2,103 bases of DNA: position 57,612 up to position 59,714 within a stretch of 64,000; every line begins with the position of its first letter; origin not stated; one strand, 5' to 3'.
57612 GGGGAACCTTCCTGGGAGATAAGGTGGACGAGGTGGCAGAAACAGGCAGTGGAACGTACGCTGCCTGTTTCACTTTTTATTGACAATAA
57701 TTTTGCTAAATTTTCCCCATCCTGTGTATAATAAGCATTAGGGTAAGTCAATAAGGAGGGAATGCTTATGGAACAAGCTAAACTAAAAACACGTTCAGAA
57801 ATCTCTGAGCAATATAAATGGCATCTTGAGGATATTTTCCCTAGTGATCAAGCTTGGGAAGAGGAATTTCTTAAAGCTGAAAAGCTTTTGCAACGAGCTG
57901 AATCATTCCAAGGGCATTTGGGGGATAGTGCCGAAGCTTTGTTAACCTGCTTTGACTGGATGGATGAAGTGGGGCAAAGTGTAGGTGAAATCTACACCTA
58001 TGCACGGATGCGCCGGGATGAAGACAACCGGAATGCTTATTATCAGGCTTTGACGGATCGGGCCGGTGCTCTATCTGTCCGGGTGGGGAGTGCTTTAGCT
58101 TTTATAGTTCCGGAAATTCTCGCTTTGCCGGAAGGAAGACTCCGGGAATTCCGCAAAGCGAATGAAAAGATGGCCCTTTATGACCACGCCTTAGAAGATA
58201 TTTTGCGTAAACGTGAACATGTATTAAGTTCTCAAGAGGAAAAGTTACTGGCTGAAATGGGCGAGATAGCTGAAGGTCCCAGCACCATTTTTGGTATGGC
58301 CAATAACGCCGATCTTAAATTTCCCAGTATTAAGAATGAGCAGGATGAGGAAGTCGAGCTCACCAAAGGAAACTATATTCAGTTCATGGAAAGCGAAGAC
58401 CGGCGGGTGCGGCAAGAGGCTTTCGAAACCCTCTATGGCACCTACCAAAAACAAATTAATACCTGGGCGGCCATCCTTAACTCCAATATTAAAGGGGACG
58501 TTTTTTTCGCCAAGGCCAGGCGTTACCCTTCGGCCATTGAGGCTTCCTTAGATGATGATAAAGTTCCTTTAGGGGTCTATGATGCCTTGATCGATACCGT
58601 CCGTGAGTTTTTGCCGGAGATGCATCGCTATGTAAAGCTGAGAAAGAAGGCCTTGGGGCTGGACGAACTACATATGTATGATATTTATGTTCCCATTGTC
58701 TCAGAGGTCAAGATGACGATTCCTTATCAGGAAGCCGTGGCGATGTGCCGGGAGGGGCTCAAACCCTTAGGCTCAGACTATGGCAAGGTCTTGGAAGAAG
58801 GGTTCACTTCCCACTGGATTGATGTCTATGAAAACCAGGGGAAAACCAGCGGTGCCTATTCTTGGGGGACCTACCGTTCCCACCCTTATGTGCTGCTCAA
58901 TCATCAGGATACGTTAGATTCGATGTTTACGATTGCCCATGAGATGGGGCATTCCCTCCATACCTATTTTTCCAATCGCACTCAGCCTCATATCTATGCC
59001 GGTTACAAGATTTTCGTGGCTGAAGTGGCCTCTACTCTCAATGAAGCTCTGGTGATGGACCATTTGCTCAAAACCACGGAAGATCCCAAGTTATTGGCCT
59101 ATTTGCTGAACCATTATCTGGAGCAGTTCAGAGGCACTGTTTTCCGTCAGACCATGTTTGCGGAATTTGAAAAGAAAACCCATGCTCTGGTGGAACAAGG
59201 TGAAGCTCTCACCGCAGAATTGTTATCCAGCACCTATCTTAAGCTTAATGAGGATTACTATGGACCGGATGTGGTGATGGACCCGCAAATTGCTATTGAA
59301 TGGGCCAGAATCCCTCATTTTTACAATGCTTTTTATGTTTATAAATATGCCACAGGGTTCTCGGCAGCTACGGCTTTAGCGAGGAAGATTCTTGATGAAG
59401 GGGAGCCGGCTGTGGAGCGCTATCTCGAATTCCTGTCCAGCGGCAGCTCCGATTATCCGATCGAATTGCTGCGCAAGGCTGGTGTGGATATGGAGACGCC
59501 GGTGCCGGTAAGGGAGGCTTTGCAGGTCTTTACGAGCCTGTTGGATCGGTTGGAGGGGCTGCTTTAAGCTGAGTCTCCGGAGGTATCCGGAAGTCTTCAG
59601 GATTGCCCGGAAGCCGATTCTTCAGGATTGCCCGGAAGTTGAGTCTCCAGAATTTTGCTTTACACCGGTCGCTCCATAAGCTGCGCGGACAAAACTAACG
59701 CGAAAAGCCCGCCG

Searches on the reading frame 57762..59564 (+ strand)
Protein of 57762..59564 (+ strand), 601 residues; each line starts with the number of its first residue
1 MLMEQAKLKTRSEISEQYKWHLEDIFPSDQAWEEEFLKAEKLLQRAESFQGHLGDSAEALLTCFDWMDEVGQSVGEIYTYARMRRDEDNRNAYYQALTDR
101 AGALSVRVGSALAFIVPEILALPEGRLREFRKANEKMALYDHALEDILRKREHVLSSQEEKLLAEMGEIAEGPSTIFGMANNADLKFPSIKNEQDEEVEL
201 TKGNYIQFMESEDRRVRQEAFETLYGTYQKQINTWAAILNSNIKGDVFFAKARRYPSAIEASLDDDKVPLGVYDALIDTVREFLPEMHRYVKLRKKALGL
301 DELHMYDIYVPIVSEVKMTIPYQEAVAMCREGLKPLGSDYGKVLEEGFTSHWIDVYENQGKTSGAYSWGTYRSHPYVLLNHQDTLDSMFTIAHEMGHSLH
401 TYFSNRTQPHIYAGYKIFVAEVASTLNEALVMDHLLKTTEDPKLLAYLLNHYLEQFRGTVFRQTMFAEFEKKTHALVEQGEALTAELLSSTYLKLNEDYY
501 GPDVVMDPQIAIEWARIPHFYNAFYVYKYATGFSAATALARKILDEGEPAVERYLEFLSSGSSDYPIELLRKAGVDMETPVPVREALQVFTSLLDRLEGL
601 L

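Call 12: find_homologous_proteins(query=window:57762-59564:+, max_evalue=1e-50)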
Query window:57762-59564:+ (601 aa): 8000 proteins with E <= 1e-50 among 8000 candidates; the best 120 are listed.
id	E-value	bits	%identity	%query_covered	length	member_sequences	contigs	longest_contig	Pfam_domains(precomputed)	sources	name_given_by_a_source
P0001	0.0e+0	1355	100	100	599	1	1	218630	PF08439.16,PF01432.27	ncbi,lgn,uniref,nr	ncbi:oligoendopeptidase F [Desulfitobacterium chlororespirans]|uniref:Oligopeptidase F n=1 Tax=Desul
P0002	0.0e+0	1338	98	100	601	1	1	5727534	PF08439.16,PF01432.27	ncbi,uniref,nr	ncbi:hypothetical protein DSY1891 [Desulfitobacterium hafniense Y51]|uniref:Oligopeptidase F n=3 Tax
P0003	0.0e+0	1335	98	100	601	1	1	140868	PF08439.16,PF01432.27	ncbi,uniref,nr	ncbi:oligoendopeptidase F [Desulfitobacterium hafniense DP7]|uniref:Oligopeptidase F n=2 Tax=Desulfi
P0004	0.0e+0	1334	98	100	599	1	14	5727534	PF08439.16,PF01432.27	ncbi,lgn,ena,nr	ncbi:oligoendopeptidase F [Desulfitobacterium hafniense]|nr:oligoendopeptidase F [Desulfitobacterium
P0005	0.0e+0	1333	98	100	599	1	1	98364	PF08439.16,PF01432.27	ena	-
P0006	0.0e+0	1332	98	100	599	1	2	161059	PF08439.16,PF01432.27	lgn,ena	-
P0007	0.0e+0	1332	98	100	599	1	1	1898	PF08439.16,PF01432.27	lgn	-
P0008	0.0e+0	1331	98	100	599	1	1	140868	PF08439.16,PF01432.27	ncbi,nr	ncbi:oligoendopeptidase F [Desulfitobacterium hafniense]|nr:oligoendopeptidase F [Desulfitobacterium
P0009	0.0e+0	1331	98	100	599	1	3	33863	PF08439.16,PF01432.27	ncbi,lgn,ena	-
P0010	0.0e+0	1331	98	100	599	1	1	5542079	PF08439.16,PF01432.27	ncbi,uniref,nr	ncbi:oligopeptidase F [Desulfitobacterium sp. LBE]|uniref:oligoendopeptidase F n=1 Tax=Desulfitobact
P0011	0.0e+0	1329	98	100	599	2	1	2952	PF08439.16,PF01432.27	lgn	-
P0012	0.0e+0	1325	97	100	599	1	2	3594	PF08439.16,PF01432.27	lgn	-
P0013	0.0e+0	1322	97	100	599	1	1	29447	PF08439.16,PF01432.27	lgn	-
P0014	0.0e+0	1279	94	100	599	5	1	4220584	PF08439.16,PF01432.27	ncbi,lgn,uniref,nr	ncbi:oligoendopeptidase F [Desulfitobacterium sp. PCE1]|uniref:oligoendopeptidase F n=1 Tax=Desulfit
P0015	0.0e+0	1197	98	90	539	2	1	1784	PF08439.16,PF01432.27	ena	-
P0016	0.0e+0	1183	87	100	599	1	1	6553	PF08439.16,PF01432.27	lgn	-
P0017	0.0e+0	1179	85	100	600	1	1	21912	PF08439.16,PF01432.27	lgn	-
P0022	0.0e+0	1171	85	100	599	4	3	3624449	PF08439.16,PF01432.27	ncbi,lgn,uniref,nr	ncbi:oligoendopeptidase F [Desulfitobacterium dichloroeliminans LMG P-21439]|uniref:Oligopeptidase F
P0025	0.0e+0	1155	83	100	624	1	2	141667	PF08439.16,PF01432.27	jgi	jgi:oligoendopeptidase F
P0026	0.0e+0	1143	92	90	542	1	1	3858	PF08439.16,PF01432.27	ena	-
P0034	0.0e+0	1094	79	100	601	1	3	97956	PF08439.16,PF01432.27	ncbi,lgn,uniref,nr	ncbi:oligoendopeptidase F [Desulfitobacterium sp.]|uniref:oligoendopeptidase F n=1 Tax=Desulfitobact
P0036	0.0e+0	1084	78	100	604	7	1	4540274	PF08439.16,PF01432.27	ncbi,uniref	ncbi:oligoendopeptidase F [Desulfitobacterium sp. AusDCA]|uniref:oligoendopeptidase F n=1 Tax=Desulf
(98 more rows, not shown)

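Call 13: search_protein_families(library=pfam, max_evalue=1, proteins=[window:57762-59564:+])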
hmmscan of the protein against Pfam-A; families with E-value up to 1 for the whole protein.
window:57762-59564:+ (601 aa): 5 families
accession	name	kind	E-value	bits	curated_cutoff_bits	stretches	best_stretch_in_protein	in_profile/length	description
PF01432.26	Peptidase_M3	-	4.3e-83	280.6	27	1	208-588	2-456/457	Peptidase family M3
PF08439.15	Peptidase_M3_N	-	4.5e-23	81.7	25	1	118-187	1-70/70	Oligopeptidase F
PF19527.4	DUF6055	-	0.0073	15.7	27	1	351-406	92-147/417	Family of unknown function (DUF6055)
PF06114.19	Peptidase_M78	-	0.046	14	22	1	357-404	11-59/123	IrrE N-terminal-like domain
PF24566.1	HEAT_Ints3_C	-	0.14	11.7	27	1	387-463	98-176/393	Ints3-like, C-terminal HEAT repeats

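Call 14: find_encoding_contigs(protein=P0004, flank=4000, max_places=4)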
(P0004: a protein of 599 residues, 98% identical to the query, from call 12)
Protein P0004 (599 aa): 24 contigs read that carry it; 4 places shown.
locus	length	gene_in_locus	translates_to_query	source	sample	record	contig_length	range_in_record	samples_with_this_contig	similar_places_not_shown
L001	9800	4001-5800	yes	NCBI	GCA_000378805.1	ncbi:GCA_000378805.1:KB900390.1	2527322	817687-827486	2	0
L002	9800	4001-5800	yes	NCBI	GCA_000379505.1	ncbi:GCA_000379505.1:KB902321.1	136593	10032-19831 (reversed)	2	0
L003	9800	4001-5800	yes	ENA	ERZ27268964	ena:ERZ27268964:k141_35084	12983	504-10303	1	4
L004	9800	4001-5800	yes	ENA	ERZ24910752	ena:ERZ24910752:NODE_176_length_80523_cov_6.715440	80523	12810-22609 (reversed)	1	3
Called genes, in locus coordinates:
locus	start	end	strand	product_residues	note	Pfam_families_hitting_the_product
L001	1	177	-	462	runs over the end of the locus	PF00485:PRK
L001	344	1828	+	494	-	PF14821:Thr_synth_N, PF00291:PALP, PF24857:THR4_C (weak)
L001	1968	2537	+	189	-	PF18955:DUF5698, PF10035:DUF2179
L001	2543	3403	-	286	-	PF00800:PDT, PF01842:ACT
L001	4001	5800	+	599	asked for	PF08439:Peptidase_M3_N, PF01432:Peptidase_M3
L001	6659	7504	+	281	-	PF10609:ParA, PF13614:AAA_31, PF01656:CbiA, PF09140:MipZ (weak)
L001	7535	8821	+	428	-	PF05221:AdoHcyase, PF00670:AdoHcyase_NAD, PF02826:2-Hacid_dh_C, PF07991:KARI_N (weak)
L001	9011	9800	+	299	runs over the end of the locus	PF00158:Sigma54_activat, PF14532:Sigma54_activ_2, PF25601:AAA_lid_14, PF02954:HTH_8 (weak)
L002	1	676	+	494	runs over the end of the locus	PF14821:Thr_synth_N, PF00291:PALP, PF24857:THR4_C (weak)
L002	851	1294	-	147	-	PF01047:MarR, PF13404:HTH_AsnC-type, PF13412:HTH_24, PF01037:AsnC_trans_reg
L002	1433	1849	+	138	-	-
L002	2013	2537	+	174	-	PF18955:DUF5698, PF10035:DUF2179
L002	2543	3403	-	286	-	PF00800:PDT, PF01842:ACT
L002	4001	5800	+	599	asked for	PF08439:Peptidase_M3_N, PF01432:Peptidase_M3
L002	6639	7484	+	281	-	PF10609:ParA, PF13614:AAA_31, PF01656:CbiA, PF09140:MipZ (weak)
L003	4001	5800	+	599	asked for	PF08439:Peptidase_M3_N, PF01432:Peptidase_M3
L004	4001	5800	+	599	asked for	PF08439:Peptidase_M3_N, PF01432:Peptidase_M3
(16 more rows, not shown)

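Call 15: find_encoding_contigs(protein=P0014, flank=4000, max_places=2)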
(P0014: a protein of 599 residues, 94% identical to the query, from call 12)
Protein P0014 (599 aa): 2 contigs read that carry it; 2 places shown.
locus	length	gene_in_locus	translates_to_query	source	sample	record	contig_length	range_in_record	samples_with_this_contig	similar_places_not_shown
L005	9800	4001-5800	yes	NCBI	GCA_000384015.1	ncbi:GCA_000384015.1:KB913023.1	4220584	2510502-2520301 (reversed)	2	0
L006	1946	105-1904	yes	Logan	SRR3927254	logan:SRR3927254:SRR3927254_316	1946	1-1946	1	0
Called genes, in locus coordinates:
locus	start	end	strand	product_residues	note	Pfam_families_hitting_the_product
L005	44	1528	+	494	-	PF14821:Thr_synth_N, PF00291:PALP, PF24857:THR4_C (weak)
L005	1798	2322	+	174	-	PF18955:DUF5698, PF10035:DUF2179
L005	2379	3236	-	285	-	PF00800:PDT, PF01842:ACT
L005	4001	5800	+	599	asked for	PF08439:Peptidase_M3_N, PF01432:Peptidase_M3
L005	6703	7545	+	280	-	PF10609:ParA, PF13614:AAA_31, PF01656:CbiA, PF09140:MipZ (weak)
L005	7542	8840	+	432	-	PF05221:AdoHcyase, PF00670:AdoHcyase_NAD, PF02826:2-Hacid_dh_C, PF07991:KARI_N (weak)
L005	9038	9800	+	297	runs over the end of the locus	PF00158:Sigma54_activat, PF14532:Sigma54_activ_2, PF25601:AAA_lid_14, PF02954:HTH_8 (weak)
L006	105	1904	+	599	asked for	PF08439:Peptidase_M3_N, PF01432:Peptidase_M3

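Call 16: find_encoding_contigs(protein=P0022, flank=4000, max_places=2)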
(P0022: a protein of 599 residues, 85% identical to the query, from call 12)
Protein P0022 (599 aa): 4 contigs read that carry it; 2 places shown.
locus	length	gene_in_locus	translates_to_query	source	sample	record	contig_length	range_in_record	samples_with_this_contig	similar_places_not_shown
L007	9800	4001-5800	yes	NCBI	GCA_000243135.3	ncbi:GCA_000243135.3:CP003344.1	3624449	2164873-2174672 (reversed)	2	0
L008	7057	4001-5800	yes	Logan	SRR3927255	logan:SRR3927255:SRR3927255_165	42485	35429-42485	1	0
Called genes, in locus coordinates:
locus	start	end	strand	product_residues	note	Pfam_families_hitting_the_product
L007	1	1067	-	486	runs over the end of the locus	PF00485:PRK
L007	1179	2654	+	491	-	PF14821:Thr_synth_N, PF00291:PALP, PF24857:THR4_C (weak)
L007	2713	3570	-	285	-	PF00800:PDT, PF01842:ACT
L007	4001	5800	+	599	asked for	PF08439:Peptidase_M3_N, PF01432:Peptidase_M3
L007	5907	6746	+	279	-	PF02374:ArsA_ATPase (faint), PF10609:ParA, PF13614:AAA_31, PF01656:CbiA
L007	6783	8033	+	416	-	PF05221:AdoHcyase, PF02826:2-Hacid_dh_C, PF00670:AdoHcyase_NAD, PF07991:KARI_N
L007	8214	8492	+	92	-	-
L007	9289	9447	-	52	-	-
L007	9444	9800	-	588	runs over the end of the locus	PF01541:GIY-YIG, PF27096:UvrC_M, PF02151:UVR, PF14520:HHH_5 (faint), PF22920:UvrC_RNaseH, PF08459:UvrC_RNaseH_dom, PF12826:HHH_2 (weak)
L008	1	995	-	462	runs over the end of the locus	PF00485:PRK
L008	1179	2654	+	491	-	PF14821:Thr_synth_N, PF00291:PALP, PF24857:THR4_C (weak)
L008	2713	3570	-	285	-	PF00800:PDT, PF01842:ACT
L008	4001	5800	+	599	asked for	PF08439:Peptidase_M3_N, PF01432:Peptidase_M3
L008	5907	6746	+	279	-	PF02374:ArsA_ATPase (faint), PF10609:ParA, PF13614:AAA_31, PF01656:CbiA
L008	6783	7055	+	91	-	?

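Call 17: find_encoding_contigs(protein=P0036, flank=4000, max_places=2)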
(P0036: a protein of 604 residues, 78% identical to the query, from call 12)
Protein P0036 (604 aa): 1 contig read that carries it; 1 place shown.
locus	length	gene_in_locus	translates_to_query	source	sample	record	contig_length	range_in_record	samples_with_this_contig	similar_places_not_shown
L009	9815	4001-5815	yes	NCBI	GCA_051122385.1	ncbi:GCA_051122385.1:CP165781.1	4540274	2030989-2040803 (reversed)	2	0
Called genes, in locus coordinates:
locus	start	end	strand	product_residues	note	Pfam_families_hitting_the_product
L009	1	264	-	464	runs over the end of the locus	PF20720:nSTAND3 (faint), PF00485:PRK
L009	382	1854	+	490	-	PF14821:Thr_synth_N, PF00291:PALP, PF24857:THR4_C (weak)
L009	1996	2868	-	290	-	PF00800:PDT, PF01842:ACT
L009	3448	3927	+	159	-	PF01928:CYTH (faint)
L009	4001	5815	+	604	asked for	PF08439:Peptidase_M3_N, PF01432:Peptidase_M3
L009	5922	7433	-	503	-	PF01564:Spermine_synth (weak)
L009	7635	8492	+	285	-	PF02374:ArsA_ATPase (weak), PF09140:MipZ (faint), PF10609:ParA, PF13614:AAA_31, PF01656:CbiA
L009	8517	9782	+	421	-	PF05221:AdoHcyase, PF02826:2-Hacid_dh_C, PF00670:AdoHcyase_NAD, PF07991:KARI_N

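Call 20: find_encoding_contigs(protein=P0017, flank=3000, max_places=1)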
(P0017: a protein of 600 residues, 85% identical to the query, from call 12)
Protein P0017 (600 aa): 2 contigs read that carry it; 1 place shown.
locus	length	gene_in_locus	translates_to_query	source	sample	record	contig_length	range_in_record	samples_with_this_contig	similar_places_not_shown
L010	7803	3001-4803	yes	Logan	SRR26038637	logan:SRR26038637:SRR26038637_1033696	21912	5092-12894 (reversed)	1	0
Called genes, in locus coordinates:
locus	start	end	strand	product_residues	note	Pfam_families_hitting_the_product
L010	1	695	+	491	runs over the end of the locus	PF14821:Thr_synth_N, PF00291:PALP, PF24857:THR4_C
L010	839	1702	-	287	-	PF00800:PDT, PF01842:ACT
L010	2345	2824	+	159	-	PF01928:CYTH (weak)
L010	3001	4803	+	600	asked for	PF08439:Peptidase_M3_N, PF01432:Peptidase_M3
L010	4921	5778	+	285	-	PF09140:MipZ (weak), PF10609:ParA, PF13614:AAA_31, PF01656:CbiA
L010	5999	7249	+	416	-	PF05221:AdoHcyase, PF02826:2-Hacid_dh_C, PF00670:AdoHcyase_NAD, PF07991:KARI_N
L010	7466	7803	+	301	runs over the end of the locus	PF00158:Sigma54_activat, PF14532:Sigma54_activ_2, PF25601:AAA_lid_14, PF02954:HTH_8 (faint)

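Call 21: find_encoding_contigs(protein=P0025, flank=3000, max_places=1)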
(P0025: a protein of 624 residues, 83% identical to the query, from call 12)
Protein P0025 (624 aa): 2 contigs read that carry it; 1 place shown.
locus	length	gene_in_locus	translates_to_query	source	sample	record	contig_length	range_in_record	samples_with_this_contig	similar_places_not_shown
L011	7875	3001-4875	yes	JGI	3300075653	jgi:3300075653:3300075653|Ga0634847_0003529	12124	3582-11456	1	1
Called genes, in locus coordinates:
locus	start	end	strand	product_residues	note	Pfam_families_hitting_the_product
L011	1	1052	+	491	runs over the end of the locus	PF14821:Thr_synth_N, PF00291:PALP, PF24857:THR4_C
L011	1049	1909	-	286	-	PF00800:PDT, PF01842:ACT (weak)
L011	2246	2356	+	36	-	-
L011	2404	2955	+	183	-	-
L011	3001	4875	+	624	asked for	PF08439:Peptidase_M3_N, PF01432:Peptidase_M3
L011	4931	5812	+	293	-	PF02374:ArsA_ATPase (faint), PF09140:MipZ (weak), PF10609:ParA, PF13614:AAA_31, PF01656:CbiA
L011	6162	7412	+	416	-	PF05221:AdoHcyase, PF02826:2-Hacid_dh_C, PF00670:AdoHcyase_NAD, PF07991:KARI_N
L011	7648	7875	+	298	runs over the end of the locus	?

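Call 22: find_encoding_contigs(protein=P0034, flank=3000, max_places=1)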
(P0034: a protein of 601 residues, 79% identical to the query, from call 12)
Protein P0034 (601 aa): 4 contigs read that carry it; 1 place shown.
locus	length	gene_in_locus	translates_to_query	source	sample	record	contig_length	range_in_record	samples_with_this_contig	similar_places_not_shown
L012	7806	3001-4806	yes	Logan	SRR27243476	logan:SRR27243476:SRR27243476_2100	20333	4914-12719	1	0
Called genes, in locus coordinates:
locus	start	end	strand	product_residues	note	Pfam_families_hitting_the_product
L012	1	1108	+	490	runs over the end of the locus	PF14821:Thr_synth_N, PF00291:PALP, PF24857:THR4_C (weak)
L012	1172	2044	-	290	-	PF00800:PDT, PF01842:ACT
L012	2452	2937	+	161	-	-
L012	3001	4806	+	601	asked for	PF08439:Peptidase_M3_N, PF01432:Peptidase_M3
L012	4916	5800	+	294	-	PF10609:ParA, PF13614:AAA_31, PF01656:CbiA, PF02374:ArsA_ATPase (weak), PF09140:MipZ (weak)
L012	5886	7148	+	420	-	PF05221:AdoHcyase, PF02826:2-Hacid_dh_C, PF00670:AdoHcyase_NAD, PF07991:KARI_N (weak)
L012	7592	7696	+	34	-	-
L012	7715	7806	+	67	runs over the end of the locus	-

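Call 68: find_encoding_contigs(protein=P0016, flank=3000, max_places=1)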
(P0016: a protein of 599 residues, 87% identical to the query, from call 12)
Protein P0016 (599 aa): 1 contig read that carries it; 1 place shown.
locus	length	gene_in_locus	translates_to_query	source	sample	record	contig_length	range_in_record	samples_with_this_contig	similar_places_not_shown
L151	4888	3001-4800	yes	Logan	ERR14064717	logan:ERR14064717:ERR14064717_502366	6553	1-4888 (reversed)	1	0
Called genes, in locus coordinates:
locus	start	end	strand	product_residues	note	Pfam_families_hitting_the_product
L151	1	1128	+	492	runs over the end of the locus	PF14821:Thr_synth_N, PF00291:PALP, PF24857:THR4_C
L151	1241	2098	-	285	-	PF00800:PDT, PF01842:ACT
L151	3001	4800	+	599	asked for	PF08439:Peptidase_M3_N, PF01432:Peptidase_M3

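Call 69: find_encoding_contigs(protein=P0026, flank=3000, max_places=1)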
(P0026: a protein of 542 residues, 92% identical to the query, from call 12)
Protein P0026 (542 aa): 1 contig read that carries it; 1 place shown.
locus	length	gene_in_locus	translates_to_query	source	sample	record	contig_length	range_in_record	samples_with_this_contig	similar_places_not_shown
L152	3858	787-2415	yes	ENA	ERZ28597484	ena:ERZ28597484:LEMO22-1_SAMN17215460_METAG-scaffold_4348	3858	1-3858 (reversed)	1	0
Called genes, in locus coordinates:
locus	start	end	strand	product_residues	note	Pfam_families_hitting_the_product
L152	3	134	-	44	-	?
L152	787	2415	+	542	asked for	PF08439:Peptidase_M3_N, PF01432:Peptidase_M3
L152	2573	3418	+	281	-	PF10609:ParA, PF13614:AAA_31, PF01656:CbiA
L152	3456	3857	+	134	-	?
